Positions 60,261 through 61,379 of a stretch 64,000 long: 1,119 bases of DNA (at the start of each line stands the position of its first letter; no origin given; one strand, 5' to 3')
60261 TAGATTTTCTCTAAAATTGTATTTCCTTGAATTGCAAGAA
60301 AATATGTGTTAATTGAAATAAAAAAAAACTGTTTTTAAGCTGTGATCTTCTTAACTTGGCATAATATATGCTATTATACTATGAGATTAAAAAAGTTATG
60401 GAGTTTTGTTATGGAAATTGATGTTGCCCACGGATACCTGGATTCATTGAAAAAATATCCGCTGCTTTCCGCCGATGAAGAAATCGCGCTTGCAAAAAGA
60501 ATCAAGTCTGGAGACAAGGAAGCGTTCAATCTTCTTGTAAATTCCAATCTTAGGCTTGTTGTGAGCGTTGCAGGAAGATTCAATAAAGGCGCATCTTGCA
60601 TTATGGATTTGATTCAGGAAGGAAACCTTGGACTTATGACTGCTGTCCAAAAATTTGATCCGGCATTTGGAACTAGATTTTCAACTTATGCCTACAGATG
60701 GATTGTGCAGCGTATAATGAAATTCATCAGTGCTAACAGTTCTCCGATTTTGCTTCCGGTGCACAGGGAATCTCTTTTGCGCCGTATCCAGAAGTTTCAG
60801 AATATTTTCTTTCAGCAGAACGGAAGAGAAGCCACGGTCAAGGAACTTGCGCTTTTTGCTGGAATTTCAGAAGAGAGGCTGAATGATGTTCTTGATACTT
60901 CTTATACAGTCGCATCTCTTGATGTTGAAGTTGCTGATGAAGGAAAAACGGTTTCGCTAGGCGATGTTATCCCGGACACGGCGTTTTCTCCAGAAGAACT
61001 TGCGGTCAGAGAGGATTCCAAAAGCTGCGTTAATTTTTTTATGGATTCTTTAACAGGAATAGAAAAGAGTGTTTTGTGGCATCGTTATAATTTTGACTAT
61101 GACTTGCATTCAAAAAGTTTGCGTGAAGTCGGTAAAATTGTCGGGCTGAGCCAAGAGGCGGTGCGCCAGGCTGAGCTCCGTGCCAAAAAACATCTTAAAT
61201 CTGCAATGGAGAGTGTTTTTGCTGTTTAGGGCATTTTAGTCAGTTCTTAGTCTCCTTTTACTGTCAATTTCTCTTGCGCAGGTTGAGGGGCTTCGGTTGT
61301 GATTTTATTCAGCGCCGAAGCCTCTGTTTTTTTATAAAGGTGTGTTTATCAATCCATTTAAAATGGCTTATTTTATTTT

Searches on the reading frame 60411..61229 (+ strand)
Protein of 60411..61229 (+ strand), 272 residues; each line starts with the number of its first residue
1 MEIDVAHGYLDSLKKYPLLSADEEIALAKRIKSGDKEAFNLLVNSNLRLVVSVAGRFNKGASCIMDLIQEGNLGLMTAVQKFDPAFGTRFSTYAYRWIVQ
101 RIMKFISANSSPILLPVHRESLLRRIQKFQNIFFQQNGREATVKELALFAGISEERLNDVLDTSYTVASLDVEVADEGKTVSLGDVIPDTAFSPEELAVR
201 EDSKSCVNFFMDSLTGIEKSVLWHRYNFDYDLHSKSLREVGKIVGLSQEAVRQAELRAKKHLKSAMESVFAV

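Call 10: search_protein_families(library=pfam, proteins=[window:60411-61229:+])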
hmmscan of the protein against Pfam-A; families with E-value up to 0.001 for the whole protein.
window:60411-61229:+ (272 aa): 4 families
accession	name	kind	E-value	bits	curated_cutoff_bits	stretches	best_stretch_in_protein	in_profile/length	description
PF04542.20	Sigma70_r2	-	1.4e-17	63.7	24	1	42-109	1-68/71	Sigma-70 region 2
PF04539.22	Sigma70_r3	-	1.9e-12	47.6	25.3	1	122-196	2-76/78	Sigma-70 region 3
PF04545.22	Sigma70_r4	-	7.7e-11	41.8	24.1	1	211-263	2-49/50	Sigma-70, region 4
PF00140.25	Sigma70_r1_2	-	1.1e-10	41.8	22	1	9-37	6-34/34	Sigma-70 factor, region 1.2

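Call 11: search_protein_families(library=ncbifam, proteins=[window:60411-61229:+])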
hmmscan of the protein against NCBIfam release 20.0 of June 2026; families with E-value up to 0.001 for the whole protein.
window:60411-61229:+ (272 aa): 58 families (the best 25 are shown)
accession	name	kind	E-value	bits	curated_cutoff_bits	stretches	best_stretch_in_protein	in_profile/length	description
TIGR02997.1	Sig70-cyanoRpoD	subfamily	1.6e-59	201.6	384.5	1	32-263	70-298/298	RNA polymerase sigma factor, RpoD/SigA family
TIGR02394.1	rpoS_proteo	equivalog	1e-55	189.3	378.7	1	3-268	12-276/285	RNA polymerase sigma factor RpoS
NF006666.0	PRK09210.1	equivalog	1.7e-52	179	572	1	7-265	102-359/370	RNA polymerase sigma factor RpoD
NF005642.0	PRK07405.1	subfamily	4.5e-51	173.9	524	1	37-265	82-308/318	RNA polymerase sigma factor SigD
NF005785.0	PRK07598.1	equivalog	1e-50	172.8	554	1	29-263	167-399/415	RNA polymerase sigma factor SigC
NF004207.0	PRK05657.1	equivalog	2.1e-50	171.9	394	1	3-267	55-318/329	RNA polymerase sigma factor RpoS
NF005920.0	PRK07921.1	subfamily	1.3e-49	169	464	1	37-263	90-315/328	RNA polymerase sigma factor SigB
NF004208.0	PRK05658.1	equivalog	9.7e-48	163.6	555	1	37-266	392-620/631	RNA polymerase sigma factor RpoD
TIGR02393.1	RpoD_Cterm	equivalog_domain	3e-47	161.2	354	1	40-266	3-228/238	RNA polymerase sigma factor RpoD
NF004615.0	PRK05949.1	subfamily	1.5e-46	158.9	530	1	23-265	78-317/327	RNA polymerase sigma factor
NF005643.0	PRK07406.1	equivalog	6.6e-42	143.9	500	1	35-263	158-384/397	RNA polymerase sigma factor RpoD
NF041931.2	MzaA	equivalog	8.1e-42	143.9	800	1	35-263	473-702/726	MZA anti-phage system associated sigma-70 family RNA polymerase sigma factor MzaA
NF004562.0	PRK05901.1-4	equivalog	5e-39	134.2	779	1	29-266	308-544/571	RNA polymerase sigma factor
NF004560.0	PRK05901.1-1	equivalog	5.1e-39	134.7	711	1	36-263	277-503/516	RNA polymerase sigma factor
NF004561.0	PRK05901.1-3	equivalog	9.1e-39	134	582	1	36-262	298-523/537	RNA polymerase sigma factor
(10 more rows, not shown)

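Call 12: find_homologous_proteins(query=window:60411-61229:+, max_evalue=1e-20)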
Query window:60411-61229:+ (272 aa): 7801 proteins with E <= 1e-20 among 8000 candidates; the best 120 are listed.
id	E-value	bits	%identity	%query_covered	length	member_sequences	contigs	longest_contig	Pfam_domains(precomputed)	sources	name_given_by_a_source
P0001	8.8e-164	561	96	100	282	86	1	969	PF04545.23,PF00140.26,PF04542.21,PF04539.23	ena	-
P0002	5.3e-162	555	94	100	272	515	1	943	PF04545.23,PF00140.26,PF04542.21,PF04539.23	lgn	-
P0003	1.3e-135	469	80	100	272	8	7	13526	PF04545.23,PF00140.26,PF04542.21,PF04539.23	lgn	-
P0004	2.6e-101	356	60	100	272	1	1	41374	PF04545.23,PF00140.26,PF04542.21,PF04539.23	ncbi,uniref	ncbi:sigma-70 family RNA polymerase sigma factor [Treponema sp.]|uniref:sigma-70 family RNA polymera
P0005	1.5e-97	344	60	100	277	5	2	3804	PF04545.23,PF00140.26,PF04542.21,PF04539.23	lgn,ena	-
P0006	1.6e-96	341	58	100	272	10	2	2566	PF04545.23,PF00140.26,PF04542.21,PF04539.23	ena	-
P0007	1.0e-95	338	59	100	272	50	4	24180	PF04545.23,PF00140.26,PF04542.21,PF04539.23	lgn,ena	-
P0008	2.0e-95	337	59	100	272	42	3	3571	PF04545.23,PF00140.26,PF04542.21,PF04539.23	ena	-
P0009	1.3e-93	331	58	100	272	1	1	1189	PF04545.23,PF00140.26,PF04542.21,PF04539.23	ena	-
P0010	5.3e-93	329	57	100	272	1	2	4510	PF04545.23,PF00140.26,PF04542.21,PF04539.23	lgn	-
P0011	1.6e-92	328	57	100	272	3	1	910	PF04545.23,PF00140.26,PF04542.21,PF04539.23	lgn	-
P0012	1.5e-89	318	56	100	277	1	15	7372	PF04545.23,PF00140.26,PF04542.21,PF04539.23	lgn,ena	-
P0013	2.6e-89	317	56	100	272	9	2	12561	PF04545.23,PF00140.26,PF04542.21,PF04539.23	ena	-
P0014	6.9e-89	316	56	100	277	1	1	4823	PF04545.23,PF00140.26,PF04542.21,PF04539.23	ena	-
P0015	4.2e-87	310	55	97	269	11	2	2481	PF04545.23,PF00140.26,PF04542.21,PF04539.23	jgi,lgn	jgi:RNA polymerase primary sigma factor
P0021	2.3e-82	294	51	97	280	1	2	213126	PF04545.23,PF00140.26,PF04542.21,PF08281.19,PF04539.23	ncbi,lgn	-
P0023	3.4e-79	284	49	96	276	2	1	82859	PF04545.23,PF00140.26,PF04542.21,PF08281.19,PF04539.23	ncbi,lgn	-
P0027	2.8e-71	258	45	97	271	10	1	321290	PF04545.23,PF00140.26,PF04542.21,PF08281.19,PF04539.23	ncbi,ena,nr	ncbi:MAG: RNA polymerase sigma factor RpoD/SigA [Treponema sp.]|nr:RNA polymerase sigma factor RpoD/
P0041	8.6e-64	234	41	97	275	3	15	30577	PF04545.23,PF00140.26,PF04542.21,PF08281.19,PF04539.23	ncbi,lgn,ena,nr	ncbi:MAG: sigma-70 family RNA polymerase sigma factor [Spirochaetaceae bacterium]|nr:sigma-70 family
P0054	4.0e-61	225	44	95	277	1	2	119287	PF04545.23,PF00140.26,PF04542.21,PF04539.23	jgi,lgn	jgi:RNA polymerase primary sigma factor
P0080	2.0e-53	200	41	97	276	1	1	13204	PF04545.23,PF00140.26,PF04542.21,PF08281.19,PF04539.23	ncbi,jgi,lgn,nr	ncbi:MAG: RNA polymerase sigma factor RpoD/SigA [Spirochaetaceae bacterium]|jgi:RNA polymerase prima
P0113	8.3e-46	175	38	98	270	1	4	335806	PF04545.23,PF00140.26,PF04542.21,PF04539.23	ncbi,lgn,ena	-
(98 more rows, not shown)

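Call 14: find_related_loci(query=A1, collection=genome_contigs, flank=4000)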
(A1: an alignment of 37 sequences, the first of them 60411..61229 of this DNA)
Query A1 (272 aa) in genome_contigs; peptide patterns used: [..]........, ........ (x = any residue, [..] = any of these).
600 stretches matched a pattern (row limit reached: there are more); 598 encode a relative of the query (tblastn E <= 1e-3); the best 80 are kept; 80 distinct loci.
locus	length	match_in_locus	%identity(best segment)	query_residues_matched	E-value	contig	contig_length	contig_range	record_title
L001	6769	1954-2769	59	1-272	2e-106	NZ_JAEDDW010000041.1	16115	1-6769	MAG: Treponema sp. isolate MAG042 NODE_3702_length_16115_cov_143.929452, whole genome shotgun sequence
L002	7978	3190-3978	49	1-263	1e-87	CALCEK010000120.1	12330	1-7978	MAG TPA_asm: uncultured Treponema sp. isolate ERR1278104_bin.75_CONCOCT_v1.1_MAG genome assembly, contig: ERZ842392.9372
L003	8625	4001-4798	53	1-266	2e-87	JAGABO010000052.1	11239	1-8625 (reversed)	MAG: Treponema sp. isolate RGIG8293 Water_buffalos_Rumen.Co__c2162236, whole genome shotgun sequence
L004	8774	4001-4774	46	9-266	7e-74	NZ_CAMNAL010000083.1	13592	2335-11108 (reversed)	MAG: uncultured Treponema sp. isolate SRR873597_bin.163_metaWRAP_v1.3_MAG NODE.11688_length_13592_cov_5_728817, whole ge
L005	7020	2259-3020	42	9-263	1e-58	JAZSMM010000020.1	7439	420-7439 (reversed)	MAG: Treponema sp. isolate T1900044554_TS20190020.MAGScoT_cleanbin_000058 SGB_273_k141_1957376, whole genome shotgun seq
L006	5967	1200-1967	40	9-264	1e-53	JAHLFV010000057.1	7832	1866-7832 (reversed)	MAG: Candidatus Treponema excrementipullorum isolate Gambia15-2214 G3M40__C67123_L7832, whole genome shotgun sequence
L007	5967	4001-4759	40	9-264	1e-50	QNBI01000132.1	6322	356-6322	MAG: Spirochaetes bacterium isolate B123_G9 B123_Guay9_scaffold_21148, whole genome shotgun sequence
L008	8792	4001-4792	39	4-268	6e-50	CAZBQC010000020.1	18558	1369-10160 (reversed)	MAG TPA_asm: uncultured Muribaculaceae bacterium isolate SRP263991_co4_516 genome assembly, contig: NODE_4166_length_185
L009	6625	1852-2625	39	7-263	1e-48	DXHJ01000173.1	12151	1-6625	MAG TPA_asm: Candidatus Dorea intestinavium isolate CHK160-14747 CHK160__C255917_L12151_SAMEA104467456, whole genome sho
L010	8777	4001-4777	40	4-262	1e-47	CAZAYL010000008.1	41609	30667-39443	MAG TPA_asm: uncultured Lachnospiraceae bacterium isolate binchicken_co354_130 genome assembly, contig: NODE_715_length_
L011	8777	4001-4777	39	7-264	1e-47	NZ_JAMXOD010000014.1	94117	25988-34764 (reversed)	Aequitasia blattaphilus strain PAL113 NODE_14, whole genome shotgun sequence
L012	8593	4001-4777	38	4-262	2e-47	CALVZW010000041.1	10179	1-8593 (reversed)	MAG: uncultured Clostridia bacterium isolate BRZ_MD__bin13 genome assembly, contig: BRZ_MD__NODE_5508_length_10179_cov_9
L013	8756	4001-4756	36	9-263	6e-47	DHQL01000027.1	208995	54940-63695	MAG TPA_asm: Spirochaeta sp. UBA5339 UBA5339_contig_149, whole genome shotgun sequence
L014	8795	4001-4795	37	4-268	1e-46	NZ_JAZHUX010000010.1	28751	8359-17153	MAG: Lactimicrobium sp. isolate UW_AWMP_ERY1_2 Ga0604488_00321, whole genome shotgun sequence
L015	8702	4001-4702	39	29-264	9e-46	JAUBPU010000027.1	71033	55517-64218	Microcoleus sp. S13_B4 NODE_92_length_71033_cov_32.380292, whole genome shotgun sequence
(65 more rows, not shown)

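Call 15: find_encoding_contigs(protein=P0003, flank=3000, max_places=4)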
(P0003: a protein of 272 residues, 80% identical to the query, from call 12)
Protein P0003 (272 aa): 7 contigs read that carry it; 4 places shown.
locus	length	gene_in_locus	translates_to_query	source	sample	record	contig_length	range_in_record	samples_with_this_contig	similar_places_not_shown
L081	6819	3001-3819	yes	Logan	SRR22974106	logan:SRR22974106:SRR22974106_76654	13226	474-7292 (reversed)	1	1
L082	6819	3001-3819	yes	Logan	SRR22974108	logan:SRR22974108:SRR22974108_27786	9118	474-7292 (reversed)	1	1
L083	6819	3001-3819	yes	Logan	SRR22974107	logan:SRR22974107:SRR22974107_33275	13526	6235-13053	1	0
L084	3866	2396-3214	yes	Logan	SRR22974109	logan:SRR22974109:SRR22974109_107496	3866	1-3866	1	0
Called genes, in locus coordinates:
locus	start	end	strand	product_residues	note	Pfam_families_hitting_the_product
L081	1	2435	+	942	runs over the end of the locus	PF00270:DEAD (weak), PF04851:ResIII, PF18766:SWI2_SNF2, PF27151:YagJ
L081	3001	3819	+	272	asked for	PF00140:Sigma70_r1_2, PF04542:Sigma70_r2, PF04539:Sigma70_r3, PF04545:Sigma70_r4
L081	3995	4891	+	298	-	PF23023:Anti-Pycsar_Apyc1, PF00753:Lactamase_B (weak), PF12706:Lactamase_B_2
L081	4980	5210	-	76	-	PF00830:Ribosomal_L28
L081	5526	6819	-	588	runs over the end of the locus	?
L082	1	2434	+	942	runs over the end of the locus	PF00270:DEAD (weak), PF04851:ResIII, PF18766:SWI2_SNF2, PF27151:YagJ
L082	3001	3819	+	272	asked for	PF00140:Sigma70_r1_2, PF04542:Sigma70_r2, PF04539:Sigma70_r3, PF04545:Sigma70_r4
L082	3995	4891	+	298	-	PF23023:Anti-Pycsar_Apyc1, PF00753:Lactamase_B (weak), PF12706:Lactamase_B_2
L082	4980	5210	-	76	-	PF00830:Ribosomal_L28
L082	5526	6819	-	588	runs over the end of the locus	?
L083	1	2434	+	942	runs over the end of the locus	PF00270:DEAD (weak), PF04851:ResIII, PF18766:SWI2_SNF2, PF27151:YagJ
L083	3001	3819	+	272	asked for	PF00140:Sigma70_r1_2, PF04542:Sigma70_r2, PF04539:Sigma70_r3, PF04545:Sigma70_r4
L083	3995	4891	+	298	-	PF23023:Anti-Pycsar_Apyc1, PF00753:Lactamase_B (weak), PF12706:Lactamase_B_2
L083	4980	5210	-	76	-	PF00830:Ribosomal_L28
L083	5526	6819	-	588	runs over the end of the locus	?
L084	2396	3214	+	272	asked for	PF00140:Sigma70_r1_2, PF04542:Sigma70_r2, PF04539:Sigma70_r3, PF04545:Sigma70_r4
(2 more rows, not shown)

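Call 16: find_encoding_contigs(protein=window:60411-61229:+, flank=3000, max_places=4)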
Protein window:60411-61229:+ (272 aa): no gene with exactly this product is on record in the collection.

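Call 30: find_encoding_contigs(protein=P0004, flank=4000, max_places=1)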
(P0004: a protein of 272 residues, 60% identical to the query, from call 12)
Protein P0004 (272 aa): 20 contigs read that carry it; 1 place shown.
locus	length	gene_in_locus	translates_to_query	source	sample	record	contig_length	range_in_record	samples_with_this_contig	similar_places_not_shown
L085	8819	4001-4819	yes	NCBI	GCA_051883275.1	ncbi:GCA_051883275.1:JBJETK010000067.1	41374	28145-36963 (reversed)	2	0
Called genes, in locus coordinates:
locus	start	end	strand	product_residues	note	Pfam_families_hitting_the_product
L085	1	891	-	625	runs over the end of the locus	PF00117:GATase, PF02540:NAD_synthase (weak), PF00958:GMP_synt_C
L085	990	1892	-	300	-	-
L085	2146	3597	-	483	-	PF01336:tRNA_anti-codon, PF00152:tRNA-synt_2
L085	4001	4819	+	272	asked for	PF00140:Sigma70_r1_2, PF04542:Sigma70_r2, PF04539:Sigma70_r3, PF04545:Sigma70_r4 (weak)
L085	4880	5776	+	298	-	PF00753:Lactamase_B (weak), PF12706:Lactamase_B_2, PF23023:Anti-Pycsar_Apyc1 (weak)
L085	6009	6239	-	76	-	PF00830:Ribosomal_L28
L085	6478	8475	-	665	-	PF00270:DEAD (faint), PF04851:ResIII, PF17757:UvrB_inter, PF27431:UvrB_3rd, PF00271:Helicase_C, PF12344:UvrB, PF02151:UVR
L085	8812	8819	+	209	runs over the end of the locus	PF13460:NAD_binding_10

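Call 31: find_encoding_contigs(protein=P0007, flank=4000, max_places=1)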
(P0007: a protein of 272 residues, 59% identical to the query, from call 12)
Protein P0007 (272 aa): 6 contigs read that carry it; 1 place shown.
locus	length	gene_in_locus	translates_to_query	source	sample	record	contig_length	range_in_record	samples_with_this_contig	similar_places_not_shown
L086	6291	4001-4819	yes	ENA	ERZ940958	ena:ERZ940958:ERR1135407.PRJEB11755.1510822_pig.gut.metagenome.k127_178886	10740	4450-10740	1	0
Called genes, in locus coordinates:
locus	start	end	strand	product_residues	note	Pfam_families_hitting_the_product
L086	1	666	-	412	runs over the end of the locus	PF03480:DctP, PF00990:GGDEF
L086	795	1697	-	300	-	-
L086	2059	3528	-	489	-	PF01336:tRNA_anti-codon, PF00152:tRNA-synt_2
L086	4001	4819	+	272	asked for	PF00140:Sigma70_r1_2, PF04542:Sigma70_r2, PF04539:Sigma70_r3, PF04545:Sigma70_r4 (weak)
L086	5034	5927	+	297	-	PF00753:Lactamase_B, PF23023:Anti-Pycsar_Apyc1 (weak), PF12706:Lactamase_B_2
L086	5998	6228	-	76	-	PF00830:Ribosomal_L28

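Call 32: find_encoding_contigs(protein=P0021, flank=4000, max_places=1)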
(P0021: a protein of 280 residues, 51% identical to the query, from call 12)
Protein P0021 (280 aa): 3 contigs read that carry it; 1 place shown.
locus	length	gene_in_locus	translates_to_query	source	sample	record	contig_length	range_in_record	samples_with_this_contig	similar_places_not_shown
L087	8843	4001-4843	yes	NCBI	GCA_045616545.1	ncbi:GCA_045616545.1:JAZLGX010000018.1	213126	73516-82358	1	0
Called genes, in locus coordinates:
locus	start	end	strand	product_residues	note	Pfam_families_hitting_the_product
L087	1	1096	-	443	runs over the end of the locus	PF03631:Virul_fac_BrkB, PF00027:cNMP_binding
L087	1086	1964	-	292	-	-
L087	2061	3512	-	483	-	PF01336:tRNA_anti-codon, PF00152:tRNA-synt_2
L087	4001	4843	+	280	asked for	PF00140:Sigma70_r1_2, PF04542:Sigma70_r2, PF04539:Sigma70_r3, PF08281:Sigma70_r4_2 (faint), PF04545:Sigma70_r4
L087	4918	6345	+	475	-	PF04748:Polysacc_deac_2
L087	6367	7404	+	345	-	PF00814:TsaD, PF02543:Carbam_trans_N (weak), PF22521:HypF_C_2 (weak)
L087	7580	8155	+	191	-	-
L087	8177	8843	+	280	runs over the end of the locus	PF01479:S4, PF00849:PseudoU_synth_2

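Call 33: find_encoding_contigs(protein=P0027, flank=4000, max_places=1)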
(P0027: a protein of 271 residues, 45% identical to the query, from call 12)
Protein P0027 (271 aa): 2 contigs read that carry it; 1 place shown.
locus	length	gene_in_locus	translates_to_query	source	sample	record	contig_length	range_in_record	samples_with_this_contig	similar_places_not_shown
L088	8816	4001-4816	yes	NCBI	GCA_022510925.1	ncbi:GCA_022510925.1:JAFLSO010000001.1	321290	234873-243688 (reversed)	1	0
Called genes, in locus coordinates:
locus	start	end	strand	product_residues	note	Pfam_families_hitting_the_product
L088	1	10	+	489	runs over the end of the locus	PF05833:NFACT_N, PF05670:NFACT-R_1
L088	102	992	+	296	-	PF02219:MTHFR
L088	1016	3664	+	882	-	PF02574:S-methyl_trans, PF00809:Pterin_bind, PF02607:B12-binding_2, PF02310:B12-binding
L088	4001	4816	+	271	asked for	PF00140:Sigma70_r1_2 (faint), PF04542:Sigma70_r2, PF04539:Sigma70_r3, PF08281:Sigma70_r4_2 (faint), PF04545:Sigma70_r4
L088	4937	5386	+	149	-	-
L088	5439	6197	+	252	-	PF13279:4HBT_2 (faint), PF01643:Acyl-ACP_TE, PF20791:Acyl-ACP_TE_C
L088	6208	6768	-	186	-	-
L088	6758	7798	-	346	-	-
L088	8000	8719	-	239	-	PF19700:DUF6198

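Call 57: find_encoding_contigs(protein=P0023, flank=3000, max_places=1)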
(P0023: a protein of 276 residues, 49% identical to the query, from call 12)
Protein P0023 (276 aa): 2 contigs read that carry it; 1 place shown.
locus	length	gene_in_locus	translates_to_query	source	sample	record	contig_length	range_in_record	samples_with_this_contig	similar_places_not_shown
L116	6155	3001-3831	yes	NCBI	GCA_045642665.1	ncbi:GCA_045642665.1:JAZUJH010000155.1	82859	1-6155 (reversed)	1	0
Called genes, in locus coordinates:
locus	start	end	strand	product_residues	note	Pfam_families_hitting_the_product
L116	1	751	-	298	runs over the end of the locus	-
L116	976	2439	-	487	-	PF01336:tRNA_anti-codon, PF00152:tRNA-synt_2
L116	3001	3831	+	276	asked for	PF00140:Sigma70_r1_2, PF04542:Sigma70_r2, PF04539:Sigma70_r3, PF08281:Sigma70_r4_2 (faint), PF04545:Sigma70_r4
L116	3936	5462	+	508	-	PF04748:Polysacc_deac_2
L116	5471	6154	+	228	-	?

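Call 58: find_encoding_contigs(protein=P0041, flank=3000, max_places=1)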
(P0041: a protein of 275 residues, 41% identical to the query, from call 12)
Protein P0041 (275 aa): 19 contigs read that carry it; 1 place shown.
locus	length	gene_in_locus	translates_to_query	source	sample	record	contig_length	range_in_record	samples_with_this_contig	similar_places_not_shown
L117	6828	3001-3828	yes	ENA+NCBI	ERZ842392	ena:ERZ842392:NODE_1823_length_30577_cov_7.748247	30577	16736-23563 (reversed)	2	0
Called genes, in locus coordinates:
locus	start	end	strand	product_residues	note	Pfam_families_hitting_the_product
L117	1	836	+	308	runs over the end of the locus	PF02557:VanY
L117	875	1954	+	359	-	PF03600:CitMHS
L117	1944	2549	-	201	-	PF00702:Hydrolase, PF12710:HAD (weak)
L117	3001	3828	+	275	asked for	PF00140:Sigma70_r1_2, PF04542:Sigma70_r2, PF08281:Sigma70_r4_2 (faint), PF04539:Sigma70_r3, PF04545:Sigma70_r4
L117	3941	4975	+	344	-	PF04748:Polysacc_deac_2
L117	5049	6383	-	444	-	PF00871:Acetate_kinase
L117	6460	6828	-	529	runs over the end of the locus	PF00496:SBP_bac_5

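Call 59: find_encoding_contigs(protein=P0054, flank=3000, max_places=1)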
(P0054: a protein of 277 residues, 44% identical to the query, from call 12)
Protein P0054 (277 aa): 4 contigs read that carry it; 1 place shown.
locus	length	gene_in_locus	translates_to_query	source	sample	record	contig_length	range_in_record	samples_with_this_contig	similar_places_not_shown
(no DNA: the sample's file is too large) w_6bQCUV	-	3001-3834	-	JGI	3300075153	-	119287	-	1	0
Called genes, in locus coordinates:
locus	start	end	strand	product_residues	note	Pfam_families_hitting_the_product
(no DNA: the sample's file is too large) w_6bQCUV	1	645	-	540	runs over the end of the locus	PF00528:BPD_transp_1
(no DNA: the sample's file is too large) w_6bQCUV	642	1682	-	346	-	PF01547:SBP_bac_1, PF13416:SBP_bac_8, PF13531:SBP_bac_11, PF13343:SBP_bac_6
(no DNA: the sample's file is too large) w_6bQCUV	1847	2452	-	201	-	PF00702:Hydrolase, PF12710:HAD (weak)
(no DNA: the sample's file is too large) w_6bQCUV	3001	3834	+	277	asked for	PF00140:Sigma70_r1_2, PF04542:Sigma70_r2, PF04539:Sigma70_r3, PF04545:Sigma70_r4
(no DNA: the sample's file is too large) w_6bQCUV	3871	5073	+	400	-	PF04748:Polysacc_deac_2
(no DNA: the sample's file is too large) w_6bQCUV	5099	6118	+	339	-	PF00814:TsaD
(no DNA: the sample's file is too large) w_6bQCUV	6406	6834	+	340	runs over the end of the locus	PF18152:DAHP_snth_FXD, PF00793:DAHP_synth_1, PF03102:NeuB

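Call 60: find_encoding_contigs(protein=P0080, flank=3000, max_places=1)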
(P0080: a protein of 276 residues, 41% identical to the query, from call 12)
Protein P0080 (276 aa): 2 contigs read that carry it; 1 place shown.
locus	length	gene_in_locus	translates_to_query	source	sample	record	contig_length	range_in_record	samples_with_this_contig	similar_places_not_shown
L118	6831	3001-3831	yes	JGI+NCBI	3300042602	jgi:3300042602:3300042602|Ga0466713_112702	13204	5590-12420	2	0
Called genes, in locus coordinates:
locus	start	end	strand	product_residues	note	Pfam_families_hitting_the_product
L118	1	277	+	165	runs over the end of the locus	PF00254:FKBP_C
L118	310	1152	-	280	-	PF02737:3HCDH_N, PF00725:3HCDH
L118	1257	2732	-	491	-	PF00206:Lyase_1, PF08328:ASL_C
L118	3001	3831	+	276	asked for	PF00140:Sigma70_r1_2 (weak), PF04542:Sigma70_r2, PF04539:Sigma70_r3, PF08281:Sigma70_r4_2 (weak), PF04545:Sigma70_r4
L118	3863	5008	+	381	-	PF17746:SfsA_N, PF03749:SfsA, PF01986:DUF123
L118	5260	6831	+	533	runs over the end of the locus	PF09479:Flg_new (weak)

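Call 61: find_encoding_contigs(protein=P0113, flank=3000, max_places=1)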
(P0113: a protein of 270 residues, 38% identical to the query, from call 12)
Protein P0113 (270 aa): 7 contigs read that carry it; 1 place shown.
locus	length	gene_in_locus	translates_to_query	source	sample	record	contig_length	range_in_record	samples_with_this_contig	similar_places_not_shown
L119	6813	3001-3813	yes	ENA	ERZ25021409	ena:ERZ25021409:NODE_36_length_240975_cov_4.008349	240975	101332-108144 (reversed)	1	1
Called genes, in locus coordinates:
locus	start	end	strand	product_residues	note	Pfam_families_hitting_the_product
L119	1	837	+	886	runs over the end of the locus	PF01326:PPDK_N, PF00391:PEP-utilizers, PF02896:PEP-utilizers_C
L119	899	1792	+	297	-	-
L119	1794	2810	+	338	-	PF04055:Radical_SAM, PF13353:Fer4_12 (weak)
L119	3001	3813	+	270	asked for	PF00140:Sigma70_r1_2, PF04542:Sigma70_r2, PF04539:Sigma70_r3, PF04545:Sigma70_r4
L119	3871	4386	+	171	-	PF08212:Lipocalin_2, PF00061:Lipocalin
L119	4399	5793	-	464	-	PF01743:PolyA_pol, PF12627:PolyA_pol_RNAbd, PF01966:HD, PF13735:tRNA_NucTran2_2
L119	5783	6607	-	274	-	-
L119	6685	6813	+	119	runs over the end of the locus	-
